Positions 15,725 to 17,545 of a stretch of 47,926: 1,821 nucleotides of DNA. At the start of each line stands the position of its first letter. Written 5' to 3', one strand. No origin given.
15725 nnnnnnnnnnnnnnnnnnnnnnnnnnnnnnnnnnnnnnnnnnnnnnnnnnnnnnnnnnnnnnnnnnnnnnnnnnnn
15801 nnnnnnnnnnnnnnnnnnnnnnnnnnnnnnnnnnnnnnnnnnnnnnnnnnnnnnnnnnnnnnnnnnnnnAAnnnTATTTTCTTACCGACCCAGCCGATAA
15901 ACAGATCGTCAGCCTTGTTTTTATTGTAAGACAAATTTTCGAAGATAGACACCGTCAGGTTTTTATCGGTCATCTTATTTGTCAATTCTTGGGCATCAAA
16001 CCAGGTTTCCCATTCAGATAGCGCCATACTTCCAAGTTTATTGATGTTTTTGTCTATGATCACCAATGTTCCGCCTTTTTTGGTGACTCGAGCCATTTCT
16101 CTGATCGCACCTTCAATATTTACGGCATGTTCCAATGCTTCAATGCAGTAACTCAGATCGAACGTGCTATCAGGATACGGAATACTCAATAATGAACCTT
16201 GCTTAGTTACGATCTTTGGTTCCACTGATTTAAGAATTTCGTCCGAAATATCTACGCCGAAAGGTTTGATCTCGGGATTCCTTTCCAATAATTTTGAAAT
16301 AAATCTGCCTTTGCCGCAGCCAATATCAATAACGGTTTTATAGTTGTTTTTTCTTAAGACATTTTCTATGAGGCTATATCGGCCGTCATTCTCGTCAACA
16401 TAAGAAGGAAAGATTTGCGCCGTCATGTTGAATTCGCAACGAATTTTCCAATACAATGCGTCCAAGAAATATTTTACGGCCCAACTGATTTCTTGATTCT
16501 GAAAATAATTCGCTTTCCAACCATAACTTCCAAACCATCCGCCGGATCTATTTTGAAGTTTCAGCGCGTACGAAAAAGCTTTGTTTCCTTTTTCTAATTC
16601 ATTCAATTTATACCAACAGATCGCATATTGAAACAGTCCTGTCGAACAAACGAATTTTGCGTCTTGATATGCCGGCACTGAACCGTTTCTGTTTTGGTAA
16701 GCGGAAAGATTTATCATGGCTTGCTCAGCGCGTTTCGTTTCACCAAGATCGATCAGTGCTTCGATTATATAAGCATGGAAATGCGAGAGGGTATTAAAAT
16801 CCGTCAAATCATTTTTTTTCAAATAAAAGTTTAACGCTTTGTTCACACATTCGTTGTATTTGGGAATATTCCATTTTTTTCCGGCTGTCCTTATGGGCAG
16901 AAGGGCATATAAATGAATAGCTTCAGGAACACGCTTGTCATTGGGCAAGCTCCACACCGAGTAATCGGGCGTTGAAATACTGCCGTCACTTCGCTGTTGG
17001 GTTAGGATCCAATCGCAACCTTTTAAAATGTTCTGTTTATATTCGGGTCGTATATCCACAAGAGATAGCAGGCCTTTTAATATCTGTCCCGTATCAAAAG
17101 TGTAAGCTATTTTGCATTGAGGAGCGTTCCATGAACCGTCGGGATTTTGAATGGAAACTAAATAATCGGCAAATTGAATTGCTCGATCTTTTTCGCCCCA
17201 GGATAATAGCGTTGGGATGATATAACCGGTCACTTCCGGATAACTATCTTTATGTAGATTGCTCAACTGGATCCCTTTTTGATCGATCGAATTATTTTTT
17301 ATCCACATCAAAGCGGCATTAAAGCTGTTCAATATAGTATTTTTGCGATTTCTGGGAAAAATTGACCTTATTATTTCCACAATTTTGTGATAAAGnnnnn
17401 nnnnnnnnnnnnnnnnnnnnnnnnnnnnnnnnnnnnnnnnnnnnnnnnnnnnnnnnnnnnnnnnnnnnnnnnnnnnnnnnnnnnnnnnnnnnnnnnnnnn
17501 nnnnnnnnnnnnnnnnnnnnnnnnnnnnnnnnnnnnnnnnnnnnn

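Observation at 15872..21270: TagF-like polymerase fused to an alpha/alpha-toroid domain and a methyltransferase, next to an exporter ATPase with an extra C-terminal domain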

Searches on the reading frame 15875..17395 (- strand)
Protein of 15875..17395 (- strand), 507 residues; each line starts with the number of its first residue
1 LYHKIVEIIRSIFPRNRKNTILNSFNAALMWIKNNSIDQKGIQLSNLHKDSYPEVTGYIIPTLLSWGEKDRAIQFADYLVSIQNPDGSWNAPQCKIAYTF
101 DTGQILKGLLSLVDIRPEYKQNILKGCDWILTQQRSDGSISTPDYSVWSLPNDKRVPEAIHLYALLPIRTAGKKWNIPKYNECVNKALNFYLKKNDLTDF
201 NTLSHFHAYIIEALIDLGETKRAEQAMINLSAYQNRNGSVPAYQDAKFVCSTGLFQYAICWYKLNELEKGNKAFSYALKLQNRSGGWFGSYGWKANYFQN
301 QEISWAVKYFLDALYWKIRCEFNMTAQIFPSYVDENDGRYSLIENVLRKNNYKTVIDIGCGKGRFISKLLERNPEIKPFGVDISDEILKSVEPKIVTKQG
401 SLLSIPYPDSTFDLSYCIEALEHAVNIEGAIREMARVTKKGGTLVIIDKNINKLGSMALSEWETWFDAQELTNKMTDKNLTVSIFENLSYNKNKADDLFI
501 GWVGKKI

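Call 37: find_related_loci(query=A3, collection=genome_contigs, flank=10000)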
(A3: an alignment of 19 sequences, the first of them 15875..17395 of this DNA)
Query A3 (507 aa) in genome_contigs; peptide patterns used: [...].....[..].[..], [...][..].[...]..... (x = any residue, [..] = any of these).
600 stretches matched a pattern (row limit reached: there are more); 331 encode a relative of the query (tblastn E <= 1e-3); the best 80 are kept; 80 distinct loci.
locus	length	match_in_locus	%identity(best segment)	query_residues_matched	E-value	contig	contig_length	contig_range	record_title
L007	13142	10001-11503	57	9-506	0e+0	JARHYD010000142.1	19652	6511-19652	MAG: Mailhella sp. isolate cluster1_bin.13 k127_49985, whole genome shotgun sequence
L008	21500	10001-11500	52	16-506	5e-167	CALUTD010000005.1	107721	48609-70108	MAG: Candidatus Gastranaerophilales bacterium isolate BRZ_CE__bin75 genome assembly, contig: BRZ_CE__NODE_350_length_107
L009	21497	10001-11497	45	18-504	5e-144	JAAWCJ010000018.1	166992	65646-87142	MAG: Lachnospiraceae bacterium isolate ABMPRH_297_0 k141_586502, whole genome shotgun sequence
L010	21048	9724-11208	43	22-505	4e-137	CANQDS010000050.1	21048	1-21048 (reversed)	MAG: uncultured Lachnospiraceae bacterium isolate Lapin-003-2__bin42 genome assembly, contig: Lapin-003-2__NODE_2424_len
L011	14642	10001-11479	44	28-505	9e-134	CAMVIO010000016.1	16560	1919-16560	MAG TPA_asm: uncultured Selenomonadales bacterium isolate SRR8387721_bin.66_metaWRAP_v1.3_MAG genome assembly, contig: E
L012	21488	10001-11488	43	22-506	4e-130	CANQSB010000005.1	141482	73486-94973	MAG: uncultured Lachnospiraceae bacterium isolate Lapin-023__bin85 genome assembly, contig: Lapin-023__NODE_117_length_1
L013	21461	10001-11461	42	25-506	2e-129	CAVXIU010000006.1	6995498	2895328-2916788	MAG: uncultured delta proteobacterium isolate MFD09212.bin.2.188 genome assembly, contig: contig_1259, whole genome shot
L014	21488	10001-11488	41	14-506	2e-123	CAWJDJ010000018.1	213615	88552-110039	MAG: uncultured Verrucomicrobiae bacterium isolate MFD04944.bin.2.161 genome assembly, contig: contig_56373, whole genom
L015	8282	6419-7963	43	6-506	6e-122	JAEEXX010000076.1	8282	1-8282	MAG: Candidatus Gastranaerophilales bacterium isolate Tb.RUG.531 NODE_43309_length_8282_cov_1.196199, whole genome shotg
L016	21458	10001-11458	40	24-506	1e-116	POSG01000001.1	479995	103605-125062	MAG: Geobacter sp. isolate GAC1 CM3_1000008, whole genome shotgun sequence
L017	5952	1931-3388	39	10-506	1e-113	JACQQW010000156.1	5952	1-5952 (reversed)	MAG: Candidatus Omnitrophota bacterium isolate NC_groundwater_1343_Ag_S-0.2um_51_20 S_p2_S4_coassembly_k141_2343280, who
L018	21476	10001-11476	46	16-507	2e-149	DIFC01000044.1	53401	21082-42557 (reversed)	MAG TPA_asm: Deltaproteobacteria bacterium UBA5758 UBA5758_contig_2311, whole genome shotgun sequence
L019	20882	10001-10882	43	23-312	2e-80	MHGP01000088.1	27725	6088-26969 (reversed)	MAG: Omnitrophica WOR_2 bacterium RIFCSPHIGHO2_02_FULL_48_11 rifcsphigho2_02_scaffold_8357, whole genome shotgun sequenc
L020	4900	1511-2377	45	24-319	1e-79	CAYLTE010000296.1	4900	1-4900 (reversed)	MAG TPA_asm: uncultured Burkholderiales bacterium isolate SRP329715_co2_15 genome assembly, contig: NODE_29771_length_49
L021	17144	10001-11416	41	24-506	1e-115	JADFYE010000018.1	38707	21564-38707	MAG: Candidatus Omnitrophota bacterium isolate nDJH6bin14 nDJH6_bin14_NODE_18_length_38707_cov_5.921928, whole genome sh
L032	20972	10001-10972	41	1-321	1e-76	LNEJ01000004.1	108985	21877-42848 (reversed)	MAG: Gammaproteobacteria bacterium Ga0074134 Ga0074134_104.1, whole genome shotgun sequence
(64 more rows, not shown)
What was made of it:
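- Tried and rejected: I repeated the search with A3 (call 37).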

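Call 85: search_protein_families(library=pfam, proteins=[L018:8419-9927:+], max_evalue=0.001)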
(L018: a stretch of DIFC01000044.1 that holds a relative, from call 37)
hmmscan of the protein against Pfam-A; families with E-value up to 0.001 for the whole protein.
L018:8419-9927:+ (503 aa): 5 families
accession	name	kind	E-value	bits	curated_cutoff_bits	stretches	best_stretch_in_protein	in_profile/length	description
PF01636.29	APH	-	6.6e-06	26.5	23.2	1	144-190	146-198/239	Phosphotransferase enzyme family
PF00069.31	Pkinase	-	1.1e-05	25.4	31.7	1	138-197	93-153/263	Protein kinase domain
PF13489.12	Methyltransf_23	-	2.5e-05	24.5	27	1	305-420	24-123/164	Methyltransferase domain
PF08242.18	Methyltransf_12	-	0.00054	21.1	30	0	314-404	2-91/98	Methyltransferase domain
PF01163.29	RIO1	-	0.00089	19.4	22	0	125-193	83-155/187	RIO domain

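Call 90: search_protein_families(library=pfam, proteins=[L032:1972-3054:+, L032:4434-5447:+, L032:5464-6651:+, L032:6676-8667:+, L032:8624-9661:+, L032:10067-10987:+, L032:13133-14056:+, L032:14130-15059:+, L032:15509-16234:+, L032:17293-18219:+], max_evalue=0.0001)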
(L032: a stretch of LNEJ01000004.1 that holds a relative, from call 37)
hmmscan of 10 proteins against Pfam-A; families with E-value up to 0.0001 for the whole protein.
L032:1972-3054:+ (360 aa): 3 families
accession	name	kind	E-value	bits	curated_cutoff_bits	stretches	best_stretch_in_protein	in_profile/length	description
PF13489.12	Methyltransf_23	-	3.4e-21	76.1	27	1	153-290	22-162/164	Methyltransferase domain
PF08242.18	Methyltransf_12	-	7.7e-07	30.2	30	1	158-241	1-97/98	Methyltransferase domain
PF08241.18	Methyltransf_11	-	2.9e-06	28.3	21.2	1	158-243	1-94/95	Methyltransferase domain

L032:4434-5447:+ (337 aa): 2 families
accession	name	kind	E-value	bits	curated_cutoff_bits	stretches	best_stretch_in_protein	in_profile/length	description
PF00535.33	Glycos_transf_2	-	1e-19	71.5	23.3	1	8-175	2-160/168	Glycosyl transferase family 2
PF13641.12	Glyco_tranf_2_3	-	1.2e-15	58.6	27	1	6-240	3-225/230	Glycosyltransferase like family 2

L032:5464-6651:+ (395 aa): 3 families
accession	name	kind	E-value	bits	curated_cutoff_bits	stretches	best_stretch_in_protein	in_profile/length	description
PF13692.12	Glyco_trans_1_4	-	1.6e-21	77.5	27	1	193-326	7-142/142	Glycosyl transferases group 1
PF00534.26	Glycos_transf_1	-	3.7e-21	75.9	26.4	1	201-333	27-165/172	Glycosyl transferases group 1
PF20706.3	GT4-conflict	-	3.6e-09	36.5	26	1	246-302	267-322/385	Family 4 Glycosyltransferase in conflict systems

L032:6676-8667:+ (663 aa): 3 families
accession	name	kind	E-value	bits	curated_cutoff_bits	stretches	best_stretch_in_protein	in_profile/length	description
PF13517.12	FG-GAP_3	-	4.4e-33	114.1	26.9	2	66-129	1-60/61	FG-GAP-like repeat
PF07593.17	UnbV_ASPIC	-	2e-18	66.5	23.4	1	591-656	1-66/68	ASPIC and UnbV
PF01839.29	FG-GAP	-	6.7e-16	58.2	22.1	1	528-557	2-27/37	FG-GAP repeat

L032:8624-9661:+ (345 aa): 3 families
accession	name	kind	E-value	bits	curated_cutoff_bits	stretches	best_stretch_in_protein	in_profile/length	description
PF00535.33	Glycos_transf_2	-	1.8e-28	100.1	23.3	1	32-152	1-123/168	Glycosyl transferase family 2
PF13641.12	Glyco_tranf_2_3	-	8.1e-10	39.5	27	1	31-139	3-116/230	Glycosyltransferase like family 2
PF10111.15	Glyco_tranf_2_2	-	2.2e-08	34.4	27.3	1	33-130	2-103/276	Glycosyltransferase like family 2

L032:10067-10987:+ (306 aa): 1 family
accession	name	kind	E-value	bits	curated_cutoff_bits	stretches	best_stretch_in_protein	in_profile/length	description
PF13243.12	SQHop_cyclase_C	-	8.5e-09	35.3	26.1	0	53-123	156-224/319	Squalene-hopene cyclase C-terminal domain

L032:13133-14056:+ (307 aa): 1 family
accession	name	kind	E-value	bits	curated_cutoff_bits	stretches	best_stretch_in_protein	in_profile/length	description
PF13469.12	Sulfotransfer_3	-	2.4e-15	57.8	27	1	51-248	1-198/216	Sulfotransferase family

L032:14130-15059:+ (309 aa): 5 families
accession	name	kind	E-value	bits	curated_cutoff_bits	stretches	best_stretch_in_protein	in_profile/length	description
PF00535.33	Glycos_transf_2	-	1.7e-31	109.9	23.3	1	4-174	1-167/168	Glycosyl transferase family 2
PF10111.15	Glyco_tranf_2_2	-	1.5e-12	48.1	27.3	1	4-106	1-104/276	Glycosyltransferase like family 2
PF13641.12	Glyco_tranf_2_3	-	2.6e-12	47.7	27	1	4-218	4-212/230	Glycosyltransferase like family 2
PF13506.12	Glyco_transf_21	-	2.9e-05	24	21.7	1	77-232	24-169/174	Glycosyl transferase family 21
PF13632.12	Glyco_trans_2_3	-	8.3e-05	22.9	27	0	89-234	4-141/198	Glycosyl transferase family group 2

L032:15509-16234:+ (241 aa): 4 families
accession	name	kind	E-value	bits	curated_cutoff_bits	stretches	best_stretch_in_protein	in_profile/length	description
PF08241.18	Methyltransf_11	-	8.2e-09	36.4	21.2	1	60-107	47-94/95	Methyltransferase domain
PF13489.12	Methyltransf_23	-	2.4e-08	34.3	27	1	40-160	38-157/164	Methyltransferase domain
PF08242.18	Methyltransf_12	-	1.6e-07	32.4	30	1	61-106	50-98/98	Methyltransferase domain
PF13649.12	Methyltransf_25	-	1.5e-05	26.1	27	1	61-104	52-97/97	Methyltransferase domain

L032:17293-18219:+ (308 aa): 0 families
